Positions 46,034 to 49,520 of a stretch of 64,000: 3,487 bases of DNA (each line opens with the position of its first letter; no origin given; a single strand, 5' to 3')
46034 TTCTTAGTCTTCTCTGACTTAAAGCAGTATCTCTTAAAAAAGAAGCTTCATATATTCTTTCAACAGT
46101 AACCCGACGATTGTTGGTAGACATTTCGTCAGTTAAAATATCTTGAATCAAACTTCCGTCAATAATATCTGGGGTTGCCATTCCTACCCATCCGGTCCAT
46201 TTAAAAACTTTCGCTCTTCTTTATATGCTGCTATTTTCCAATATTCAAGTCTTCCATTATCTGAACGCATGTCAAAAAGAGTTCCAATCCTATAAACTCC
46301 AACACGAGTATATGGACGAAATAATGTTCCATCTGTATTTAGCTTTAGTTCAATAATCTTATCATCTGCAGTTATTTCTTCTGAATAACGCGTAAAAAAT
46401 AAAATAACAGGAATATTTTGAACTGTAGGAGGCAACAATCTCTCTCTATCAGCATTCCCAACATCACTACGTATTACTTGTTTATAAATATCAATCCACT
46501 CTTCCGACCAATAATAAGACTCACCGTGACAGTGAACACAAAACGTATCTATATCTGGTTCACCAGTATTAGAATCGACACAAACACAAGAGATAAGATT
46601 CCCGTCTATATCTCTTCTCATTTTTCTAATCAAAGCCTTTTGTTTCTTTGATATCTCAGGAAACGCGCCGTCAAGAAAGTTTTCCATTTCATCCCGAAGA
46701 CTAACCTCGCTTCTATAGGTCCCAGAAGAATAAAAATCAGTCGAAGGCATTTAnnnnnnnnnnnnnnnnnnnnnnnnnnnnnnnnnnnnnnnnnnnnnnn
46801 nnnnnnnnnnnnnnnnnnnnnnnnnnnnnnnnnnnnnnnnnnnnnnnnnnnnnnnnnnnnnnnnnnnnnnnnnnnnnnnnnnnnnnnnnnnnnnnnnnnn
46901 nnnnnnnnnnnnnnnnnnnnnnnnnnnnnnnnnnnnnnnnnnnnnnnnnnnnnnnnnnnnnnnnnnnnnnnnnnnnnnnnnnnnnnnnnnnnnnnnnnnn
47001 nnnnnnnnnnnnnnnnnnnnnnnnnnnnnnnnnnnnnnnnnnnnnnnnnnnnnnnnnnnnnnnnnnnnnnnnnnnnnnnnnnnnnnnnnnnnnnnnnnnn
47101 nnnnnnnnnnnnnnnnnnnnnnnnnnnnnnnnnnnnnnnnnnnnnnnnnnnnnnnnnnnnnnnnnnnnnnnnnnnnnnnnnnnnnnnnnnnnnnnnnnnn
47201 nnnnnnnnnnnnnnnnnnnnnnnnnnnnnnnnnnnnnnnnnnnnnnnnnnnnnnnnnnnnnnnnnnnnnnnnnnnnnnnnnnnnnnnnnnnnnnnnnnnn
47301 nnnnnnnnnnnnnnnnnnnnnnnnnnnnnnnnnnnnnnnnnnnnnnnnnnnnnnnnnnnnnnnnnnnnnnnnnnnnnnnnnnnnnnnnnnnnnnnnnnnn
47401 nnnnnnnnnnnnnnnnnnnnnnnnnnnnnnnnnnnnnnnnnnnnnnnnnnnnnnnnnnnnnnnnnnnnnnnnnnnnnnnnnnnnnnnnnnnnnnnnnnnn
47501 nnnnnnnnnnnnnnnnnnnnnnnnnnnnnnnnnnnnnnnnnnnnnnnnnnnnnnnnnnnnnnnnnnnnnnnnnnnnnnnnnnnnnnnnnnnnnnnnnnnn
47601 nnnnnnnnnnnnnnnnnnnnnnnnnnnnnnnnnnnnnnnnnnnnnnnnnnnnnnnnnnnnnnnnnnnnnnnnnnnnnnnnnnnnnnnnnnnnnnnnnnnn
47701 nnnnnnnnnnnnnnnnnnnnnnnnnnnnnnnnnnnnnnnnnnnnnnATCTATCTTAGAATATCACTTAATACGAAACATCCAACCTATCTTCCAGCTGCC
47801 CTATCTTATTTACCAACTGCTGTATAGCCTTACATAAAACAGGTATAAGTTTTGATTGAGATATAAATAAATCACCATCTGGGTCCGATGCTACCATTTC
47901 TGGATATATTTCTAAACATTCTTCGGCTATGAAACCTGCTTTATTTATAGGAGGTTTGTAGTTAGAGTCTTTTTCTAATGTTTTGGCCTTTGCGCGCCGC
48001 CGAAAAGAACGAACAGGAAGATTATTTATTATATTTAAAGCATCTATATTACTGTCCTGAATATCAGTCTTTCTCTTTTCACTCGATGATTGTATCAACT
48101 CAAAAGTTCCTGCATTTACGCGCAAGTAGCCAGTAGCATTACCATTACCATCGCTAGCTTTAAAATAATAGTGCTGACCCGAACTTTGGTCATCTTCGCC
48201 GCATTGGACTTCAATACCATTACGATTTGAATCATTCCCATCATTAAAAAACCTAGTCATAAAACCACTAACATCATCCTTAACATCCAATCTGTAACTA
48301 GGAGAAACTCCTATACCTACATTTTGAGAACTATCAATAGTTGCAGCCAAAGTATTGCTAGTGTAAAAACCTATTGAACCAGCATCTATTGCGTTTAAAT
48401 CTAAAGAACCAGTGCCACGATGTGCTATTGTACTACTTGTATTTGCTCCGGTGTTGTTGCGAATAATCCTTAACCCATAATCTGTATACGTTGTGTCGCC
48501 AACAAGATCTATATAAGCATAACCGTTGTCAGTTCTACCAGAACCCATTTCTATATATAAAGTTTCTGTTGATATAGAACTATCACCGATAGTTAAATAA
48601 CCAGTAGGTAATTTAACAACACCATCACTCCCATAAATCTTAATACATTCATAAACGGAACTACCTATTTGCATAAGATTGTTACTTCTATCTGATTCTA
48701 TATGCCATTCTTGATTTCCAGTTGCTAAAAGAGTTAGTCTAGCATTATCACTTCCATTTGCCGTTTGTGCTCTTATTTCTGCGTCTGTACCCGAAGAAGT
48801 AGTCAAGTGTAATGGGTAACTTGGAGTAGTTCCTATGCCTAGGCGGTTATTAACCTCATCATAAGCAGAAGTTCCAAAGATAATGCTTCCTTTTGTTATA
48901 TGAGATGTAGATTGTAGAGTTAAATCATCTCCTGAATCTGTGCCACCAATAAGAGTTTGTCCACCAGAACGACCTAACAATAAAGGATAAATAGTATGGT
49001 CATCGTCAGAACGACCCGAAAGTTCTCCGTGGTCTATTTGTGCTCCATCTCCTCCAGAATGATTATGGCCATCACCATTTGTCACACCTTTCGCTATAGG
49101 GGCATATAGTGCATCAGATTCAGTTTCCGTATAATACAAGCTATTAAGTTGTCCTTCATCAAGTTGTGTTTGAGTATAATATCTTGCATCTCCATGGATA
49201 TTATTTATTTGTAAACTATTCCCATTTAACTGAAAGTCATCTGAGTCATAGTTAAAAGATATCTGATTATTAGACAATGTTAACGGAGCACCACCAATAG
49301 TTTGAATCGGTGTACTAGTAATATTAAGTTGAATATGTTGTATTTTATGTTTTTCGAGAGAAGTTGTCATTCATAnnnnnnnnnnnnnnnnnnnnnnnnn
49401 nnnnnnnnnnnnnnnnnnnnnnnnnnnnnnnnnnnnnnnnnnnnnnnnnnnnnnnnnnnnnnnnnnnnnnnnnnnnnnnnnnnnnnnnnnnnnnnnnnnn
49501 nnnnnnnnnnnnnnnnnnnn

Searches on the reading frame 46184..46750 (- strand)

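Call 6: search_protein_families(library=phrogs, proteins=[window:46184-46750:-], max_evalue=0.01)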
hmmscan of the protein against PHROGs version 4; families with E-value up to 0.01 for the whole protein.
window:46184-46750:- (188 aa): 1 family
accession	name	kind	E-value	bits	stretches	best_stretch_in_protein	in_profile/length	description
phrog_1004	-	head and packaging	0.0013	19.1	1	54-83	41-68/263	virion structural protein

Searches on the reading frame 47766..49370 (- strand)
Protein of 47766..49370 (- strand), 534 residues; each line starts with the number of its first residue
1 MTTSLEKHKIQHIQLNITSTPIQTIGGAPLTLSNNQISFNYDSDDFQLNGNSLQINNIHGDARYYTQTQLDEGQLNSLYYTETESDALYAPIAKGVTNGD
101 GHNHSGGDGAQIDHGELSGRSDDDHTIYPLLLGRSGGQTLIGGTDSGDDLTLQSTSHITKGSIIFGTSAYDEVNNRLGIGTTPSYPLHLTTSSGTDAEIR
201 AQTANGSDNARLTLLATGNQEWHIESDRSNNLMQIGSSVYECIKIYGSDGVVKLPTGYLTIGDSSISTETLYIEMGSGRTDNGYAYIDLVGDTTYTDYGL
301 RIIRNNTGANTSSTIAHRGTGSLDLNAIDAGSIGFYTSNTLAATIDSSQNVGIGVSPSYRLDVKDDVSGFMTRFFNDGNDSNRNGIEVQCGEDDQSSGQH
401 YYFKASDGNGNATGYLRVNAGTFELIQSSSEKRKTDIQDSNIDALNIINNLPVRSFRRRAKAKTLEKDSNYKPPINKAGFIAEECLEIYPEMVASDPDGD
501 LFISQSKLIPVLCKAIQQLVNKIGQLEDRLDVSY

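Call 116: search_protein_families(library=pfam, proteins=[window:47766-49370:-], max_evalue=0.01)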
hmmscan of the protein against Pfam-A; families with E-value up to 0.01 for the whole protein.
window:47766-49370:- (534 aa): 1 family
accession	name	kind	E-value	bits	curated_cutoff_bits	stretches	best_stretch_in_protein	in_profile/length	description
PF13884.11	Peptidase_S74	-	2.6e-07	31.3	22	1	429-493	1-57/58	Chaperone of endosialidase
